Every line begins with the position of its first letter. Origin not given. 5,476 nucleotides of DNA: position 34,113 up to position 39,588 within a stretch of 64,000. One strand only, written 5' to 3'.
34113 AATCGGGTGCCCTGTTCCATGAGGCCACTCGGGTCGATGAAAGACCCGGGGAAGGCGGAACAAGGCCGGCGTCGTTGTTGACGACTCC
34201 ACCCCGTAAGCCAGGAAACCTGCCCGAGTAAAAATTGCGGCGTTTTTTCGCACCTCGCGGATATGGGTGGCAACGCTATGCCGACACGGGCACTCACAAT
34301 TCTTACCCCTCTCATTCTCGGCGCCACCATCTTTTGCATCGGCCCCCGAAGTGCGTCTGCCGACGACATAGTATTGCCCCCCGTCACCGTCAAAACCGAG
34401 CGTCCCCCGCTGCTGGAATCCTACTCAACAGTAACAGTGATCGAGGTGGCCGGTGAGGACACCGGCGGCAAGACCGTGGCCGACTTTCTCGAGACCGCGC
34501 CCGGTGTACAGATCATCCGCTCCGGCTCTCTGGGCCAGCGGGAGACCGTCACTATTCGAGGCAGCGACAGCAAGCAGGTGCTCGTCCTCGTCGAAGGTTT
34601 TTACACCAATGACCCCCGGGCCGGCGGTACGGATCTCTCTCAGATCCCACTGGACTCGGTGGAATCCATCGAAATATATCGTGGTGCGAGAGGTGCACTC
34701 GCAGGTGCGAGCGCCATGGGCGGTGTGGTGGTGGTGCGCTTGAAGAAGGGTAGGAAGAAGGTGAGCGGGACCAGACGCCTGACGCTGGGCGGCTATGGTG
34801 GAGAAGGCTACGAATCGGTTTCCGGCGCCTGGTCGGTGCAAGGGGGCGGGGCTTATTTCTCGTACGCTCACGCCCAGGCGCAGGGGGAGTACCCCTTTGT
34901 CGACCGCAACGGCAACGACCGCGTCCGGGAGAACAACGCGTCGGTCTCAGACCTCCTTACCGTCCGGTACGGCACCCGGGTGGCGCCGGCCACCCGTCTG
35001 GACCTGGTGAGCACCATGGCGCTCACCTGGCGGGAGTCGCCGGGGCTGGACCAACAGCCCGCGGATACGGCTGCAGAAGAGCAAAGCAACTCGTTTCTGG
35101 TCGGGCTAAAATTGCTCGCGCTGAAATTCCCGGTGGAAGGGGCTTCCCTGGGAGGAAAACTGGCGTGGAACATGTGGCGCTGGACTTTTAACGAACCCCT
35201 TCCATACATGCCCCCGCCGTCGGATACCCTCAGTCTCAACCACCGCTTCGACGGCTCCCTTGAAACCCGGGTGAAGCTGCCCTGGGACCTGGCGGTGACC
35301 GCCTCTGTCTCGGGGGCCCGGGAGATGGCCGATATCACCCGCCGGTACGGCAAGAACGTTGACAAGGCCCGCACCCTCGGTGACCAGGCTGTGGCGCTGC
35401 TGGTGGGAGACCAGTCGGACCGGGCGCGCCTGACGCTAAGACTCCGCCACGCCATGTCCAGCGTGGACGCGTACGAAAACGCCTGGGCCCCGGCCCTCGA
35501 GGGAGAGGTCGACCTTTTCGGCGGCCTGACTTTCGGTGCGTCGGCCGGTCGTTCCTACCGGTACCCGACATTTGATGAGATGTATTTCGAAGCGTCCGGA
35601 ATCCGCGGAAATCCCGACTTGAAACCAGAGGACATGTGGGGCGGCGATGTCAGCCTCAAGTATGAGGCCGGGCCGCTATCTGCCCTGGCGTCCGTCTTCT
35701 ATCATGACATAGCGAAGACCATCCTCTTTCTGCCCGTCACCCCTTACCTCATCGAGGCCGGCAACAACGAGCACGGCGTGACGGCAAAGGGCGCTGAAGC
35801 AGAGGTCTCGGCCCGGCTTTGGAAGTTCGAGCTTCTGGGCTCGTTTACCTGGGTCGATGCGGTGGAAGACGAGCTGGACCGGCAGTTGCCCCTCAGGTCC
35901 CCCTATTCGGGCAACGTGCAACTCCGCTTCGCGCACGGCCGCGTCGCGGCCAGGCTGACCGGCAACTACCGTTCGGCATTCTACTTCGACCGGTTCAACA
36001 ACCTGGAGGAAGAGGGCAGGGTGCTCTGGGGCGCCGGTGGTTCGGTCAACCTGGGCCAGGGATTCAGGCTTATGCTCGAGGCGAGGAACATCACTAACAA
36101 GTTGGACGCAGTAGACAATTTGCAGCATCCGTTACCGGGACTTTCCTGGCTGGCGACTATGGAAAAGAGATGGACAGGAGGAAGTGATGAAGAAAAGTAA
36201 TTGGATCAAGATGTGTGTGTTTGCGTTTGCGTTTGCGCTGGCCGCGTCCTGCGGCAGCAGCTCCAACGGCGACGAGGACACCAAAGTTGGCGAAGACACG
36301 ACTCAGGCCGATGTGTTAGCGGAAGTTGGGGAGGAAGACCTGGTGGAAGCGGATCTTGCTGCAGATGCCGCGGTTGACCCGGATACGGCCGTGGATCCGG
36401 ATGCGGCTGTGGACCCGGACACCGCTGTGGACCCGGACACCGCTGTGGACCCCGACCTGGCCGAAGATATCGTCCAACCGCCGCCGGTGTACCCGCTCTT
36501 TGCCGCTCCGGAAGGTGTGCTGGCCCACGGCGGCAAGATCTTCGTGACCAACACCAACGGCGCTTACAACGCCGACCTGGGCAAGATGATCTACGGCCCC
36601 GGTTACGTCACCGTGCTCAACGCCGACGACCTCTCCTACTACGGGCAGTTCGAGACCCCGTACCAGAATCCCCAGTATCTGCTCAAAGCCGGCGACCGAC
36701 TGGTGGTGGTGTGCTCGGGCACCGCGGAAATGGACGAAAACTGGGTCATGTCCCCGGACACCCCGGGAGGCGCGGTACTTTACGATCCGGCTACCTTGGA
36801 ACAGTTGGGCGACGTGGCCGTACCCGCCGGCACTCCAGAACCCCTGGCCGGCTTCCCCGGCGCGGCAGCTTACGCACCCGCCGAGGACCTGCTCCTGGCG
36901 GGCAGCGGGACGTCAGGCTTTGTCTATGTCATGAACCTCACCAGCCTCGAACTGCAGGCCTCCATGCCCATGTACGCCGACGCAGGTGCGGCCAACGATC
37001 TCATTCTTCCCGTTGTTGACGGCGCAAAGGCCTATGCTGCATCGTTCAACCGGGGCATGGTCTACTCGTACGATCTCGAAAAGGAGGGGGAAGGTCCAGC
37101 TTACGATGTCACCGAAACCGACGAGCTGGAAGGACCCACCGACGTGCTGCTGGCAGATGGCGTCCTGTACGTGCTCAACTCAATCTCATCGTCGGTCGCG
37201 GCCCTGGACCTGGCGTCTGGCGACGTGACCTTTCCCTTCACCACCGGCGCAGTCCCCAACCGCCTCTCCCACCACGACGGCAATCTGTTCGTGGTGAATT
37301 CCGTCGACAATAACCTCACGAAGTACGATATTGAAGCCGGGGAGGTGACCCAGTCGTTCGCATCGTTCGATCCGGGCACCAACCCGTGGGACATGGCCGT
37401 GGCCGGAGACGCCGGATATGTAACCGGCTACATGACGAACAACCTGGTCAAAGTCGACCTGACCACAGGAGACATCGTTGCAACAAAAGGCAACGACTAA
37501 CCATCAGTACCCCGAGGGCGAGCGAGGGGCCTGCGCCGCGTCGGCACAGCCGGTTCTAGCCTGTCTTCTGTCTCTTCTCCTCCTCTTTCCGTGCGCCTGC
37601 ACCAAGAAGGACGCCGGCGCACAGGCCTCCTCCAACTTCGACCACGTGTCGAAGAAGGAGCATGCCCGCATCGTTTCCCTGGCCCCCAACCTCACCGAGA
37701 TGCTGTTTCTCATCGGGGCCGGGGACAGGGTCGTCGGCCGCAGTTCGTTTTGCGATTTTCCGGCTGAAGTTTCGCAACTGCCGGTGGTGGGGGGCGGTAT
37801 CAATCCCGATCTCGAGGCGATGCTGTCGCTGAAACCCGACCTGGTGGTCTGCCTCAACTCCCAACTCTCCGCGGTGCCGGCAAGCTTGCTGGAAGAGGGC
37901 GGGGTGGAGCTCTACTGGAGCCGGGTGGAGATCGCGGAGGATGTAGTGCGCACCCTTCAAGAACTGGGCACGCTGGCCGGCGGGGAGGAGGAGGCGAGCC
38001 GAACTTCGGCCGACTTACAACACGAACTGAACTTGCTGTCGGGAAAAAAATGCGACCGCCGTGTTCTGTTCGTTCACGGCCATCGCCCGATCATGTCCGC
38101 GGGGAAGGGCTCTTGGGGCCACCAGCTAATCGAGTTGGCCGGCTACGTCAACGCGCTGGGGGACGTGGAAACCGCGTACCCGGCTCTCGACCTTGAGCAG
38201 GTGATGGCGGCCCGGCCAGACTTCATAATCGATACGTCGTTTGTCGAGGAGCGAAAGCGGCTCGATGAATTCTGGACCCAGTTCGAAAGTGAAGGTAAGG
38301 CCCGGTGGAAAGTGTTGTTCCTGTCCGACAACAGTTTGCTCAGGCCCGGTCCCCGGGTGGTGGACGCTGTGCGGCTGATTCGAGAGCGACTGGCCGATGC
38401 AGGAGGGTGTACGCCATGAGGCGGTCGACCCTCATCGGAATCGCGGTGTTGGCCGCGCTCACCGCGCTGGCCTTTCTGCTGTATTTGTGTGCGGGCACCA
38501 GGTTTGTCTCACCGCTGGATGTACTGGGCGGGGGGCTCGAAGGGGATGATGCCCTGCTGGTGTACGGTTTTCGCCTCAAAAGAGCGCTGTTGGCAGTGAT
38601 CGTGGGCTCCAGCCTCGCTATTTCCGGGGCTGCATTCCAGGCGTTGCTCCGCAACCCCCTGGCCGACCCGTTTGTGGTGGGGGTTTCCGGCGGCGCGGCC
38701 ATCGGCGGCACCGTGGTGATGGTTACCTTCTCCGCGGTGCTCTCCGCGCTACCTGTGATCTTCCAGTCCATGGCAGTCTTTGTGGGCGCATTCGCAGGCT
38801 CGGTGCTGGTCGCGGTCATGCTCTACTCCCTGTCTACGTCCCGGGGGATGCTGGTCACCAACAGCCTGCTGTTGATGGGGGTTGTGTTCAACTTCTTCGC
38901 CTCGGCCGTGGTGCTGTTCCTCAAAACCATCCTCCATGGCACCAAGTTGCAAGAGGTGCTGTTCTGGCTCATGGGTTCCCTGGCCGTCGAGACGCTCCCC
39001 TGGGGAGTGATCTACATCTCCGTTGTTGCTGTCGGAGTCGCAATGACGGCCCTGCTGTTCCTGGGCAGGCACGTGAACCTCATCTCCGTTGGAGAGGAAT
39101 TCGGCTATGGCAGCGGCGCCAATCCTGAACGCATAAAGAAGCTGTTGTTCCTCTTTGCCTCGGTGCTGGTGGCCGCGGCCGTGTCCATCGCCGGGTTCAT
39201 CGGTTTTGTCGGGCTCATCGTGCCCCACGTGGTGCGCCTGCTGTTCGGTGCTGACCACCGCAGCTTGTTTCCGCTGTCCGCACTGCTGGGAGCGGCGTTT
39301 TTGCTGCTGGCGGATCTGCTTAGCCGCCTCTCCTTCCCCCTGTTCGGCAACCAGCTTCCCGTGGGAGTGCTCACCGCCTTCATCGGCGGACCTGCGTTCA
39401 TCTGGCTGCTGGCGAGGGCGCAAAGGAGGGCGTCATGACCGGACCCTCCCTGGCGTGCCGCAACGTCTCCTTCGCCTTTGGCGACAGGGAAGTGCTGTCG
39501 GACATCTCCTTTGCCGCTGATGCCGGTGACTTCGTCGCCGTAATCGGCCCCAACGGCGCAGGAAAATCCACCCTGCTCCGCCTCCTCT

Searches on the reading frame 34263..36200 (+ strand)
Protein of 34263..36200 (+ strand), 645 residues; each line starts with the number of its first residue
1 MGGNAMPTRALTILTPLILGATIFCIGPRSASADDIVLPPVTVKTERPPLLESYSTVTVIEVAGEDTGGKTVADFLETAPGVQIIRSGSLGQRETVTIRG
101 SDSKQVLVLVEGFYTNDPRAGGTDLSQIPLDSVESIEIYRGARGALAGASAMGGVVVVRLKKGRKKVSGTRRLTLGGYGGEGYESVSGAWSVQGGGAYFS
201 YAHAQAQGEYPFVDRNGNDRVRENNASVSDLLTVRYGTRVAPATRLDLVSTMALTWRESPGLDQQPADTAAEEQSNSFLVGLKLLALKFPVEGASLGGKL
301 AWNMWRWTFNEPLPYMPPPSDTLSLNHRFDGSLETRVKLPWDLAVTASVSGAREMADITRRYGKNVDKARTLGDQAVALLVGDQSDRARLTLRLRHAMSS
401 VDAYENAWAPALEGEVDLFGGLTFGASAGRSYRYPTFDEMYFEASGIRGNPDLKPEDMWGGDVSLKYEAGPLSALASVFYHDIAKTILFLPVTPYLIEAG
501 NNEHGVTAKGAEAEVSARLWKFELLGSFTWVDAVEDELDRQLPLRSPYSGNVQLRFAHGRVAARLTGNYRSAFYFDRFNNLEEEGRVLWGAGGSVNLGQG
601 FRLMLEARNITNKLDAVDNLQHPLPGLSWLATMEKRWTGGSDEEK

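Call 6: search_protein_families(library=pfam, proteins=[window:34263-36200:+], max_evalue=0.01)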
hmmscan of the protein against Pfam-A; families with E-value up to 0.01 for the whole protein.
window:34263-36200:+ (645 aa): 2 families
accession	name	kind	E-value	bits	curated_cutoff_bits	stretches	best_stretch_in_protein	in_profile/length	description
PF00593.30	TonB_dep_Rec_b-barrel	-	2e-25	91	27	1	272-610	57-436/436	TonB dependent receptor-like, beta-barrel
PF07715.20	Plug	-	9.6e-21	74.7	23.9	1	64-155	17-107/107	TonB-dependent Receptor Plug Domain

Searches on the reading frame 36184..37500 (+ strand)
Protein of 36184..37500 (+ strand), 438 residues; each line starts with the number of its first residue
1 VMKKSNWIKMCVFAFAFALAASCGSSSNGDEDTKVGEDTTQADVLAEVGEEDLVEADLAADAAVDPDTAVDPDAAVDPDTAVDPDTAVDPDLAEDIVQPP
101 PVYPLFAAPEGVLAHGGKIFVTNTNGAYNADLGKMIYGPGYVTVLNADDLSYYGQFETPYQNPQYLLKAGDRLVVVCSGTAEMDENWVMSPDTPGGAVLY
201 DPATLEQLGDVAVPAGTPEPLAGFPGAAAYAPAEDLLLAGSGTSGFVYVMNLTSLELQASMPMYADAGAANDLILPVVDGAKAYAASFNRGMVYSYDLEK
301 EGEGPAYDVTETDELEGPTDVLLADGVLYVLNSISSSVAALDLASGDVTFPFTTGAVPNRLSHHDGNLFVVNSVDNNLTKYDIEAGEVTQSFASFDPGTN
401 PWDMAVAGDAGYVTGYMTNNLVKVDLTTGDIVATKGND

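Call 6: search_protein_families(library=pfam, proteins=[window:36184-37500:+], max_evalue=0.01)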
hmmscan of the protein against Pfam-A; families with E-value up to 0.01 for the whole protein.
window:36184-37500:+ (438 aa): 2 families
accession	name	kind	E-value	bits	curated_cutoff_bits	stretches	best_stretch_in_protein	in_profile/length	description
PF13360.13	PQQ_2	-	1.2e-06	28.9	27.6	1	234-348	118-229/233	Outer membrane protein assembly factor BamB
PF21959.2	DUF6923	-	7.6e-06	26.3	27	1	363-432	95-165/234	Repeat of unknown function (DUF6923)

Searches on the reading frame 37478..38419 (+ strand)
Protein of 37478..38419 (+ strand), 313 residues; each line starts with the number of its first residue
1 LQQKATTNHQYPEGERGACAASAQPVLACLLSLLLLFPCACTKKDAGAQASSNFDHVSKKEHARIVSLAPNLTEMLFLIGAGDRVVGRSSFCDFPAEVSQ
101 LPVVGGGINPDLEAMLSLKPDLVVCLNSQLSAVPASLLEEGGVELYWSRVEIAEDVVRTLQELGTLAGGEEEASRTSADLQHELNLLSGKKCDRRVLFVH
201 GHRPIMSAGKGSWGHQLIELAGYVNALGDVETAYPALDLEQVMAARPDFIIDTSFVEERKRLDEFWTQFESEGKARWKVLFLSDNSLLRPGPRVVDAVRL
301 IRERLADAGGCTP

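Call 6: search_protein_families(library=pfam, proteins=[window:37478-38419:+], max_evalue=0.01)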
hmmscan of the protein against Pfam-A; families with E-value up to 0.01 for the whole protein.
window:37478-38419:+ (313 aa): 1 family
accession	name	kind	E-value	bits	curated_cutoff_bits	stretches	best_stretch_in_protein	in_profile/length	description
PF01497.23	Peripla_BP_2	-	2.8e-18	66.6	27.5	1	65-254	1-199/235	Periplasmic binding protein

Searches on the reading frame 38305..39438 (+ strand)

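Call 6: search_protein_families(library=pfam, proteins=[window:38305-39438:+], max_evalue=0.01)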
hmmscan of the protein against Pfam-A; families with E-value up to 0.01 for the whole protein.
window:38305-39438:+ (377 aa): 1 family
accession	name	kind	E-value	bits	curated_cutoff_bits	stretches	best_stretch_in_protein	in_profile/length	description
PF01032.23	FecCD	-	2.8e-78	263.5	26.5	1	52-371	1-311/311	FecCD transport family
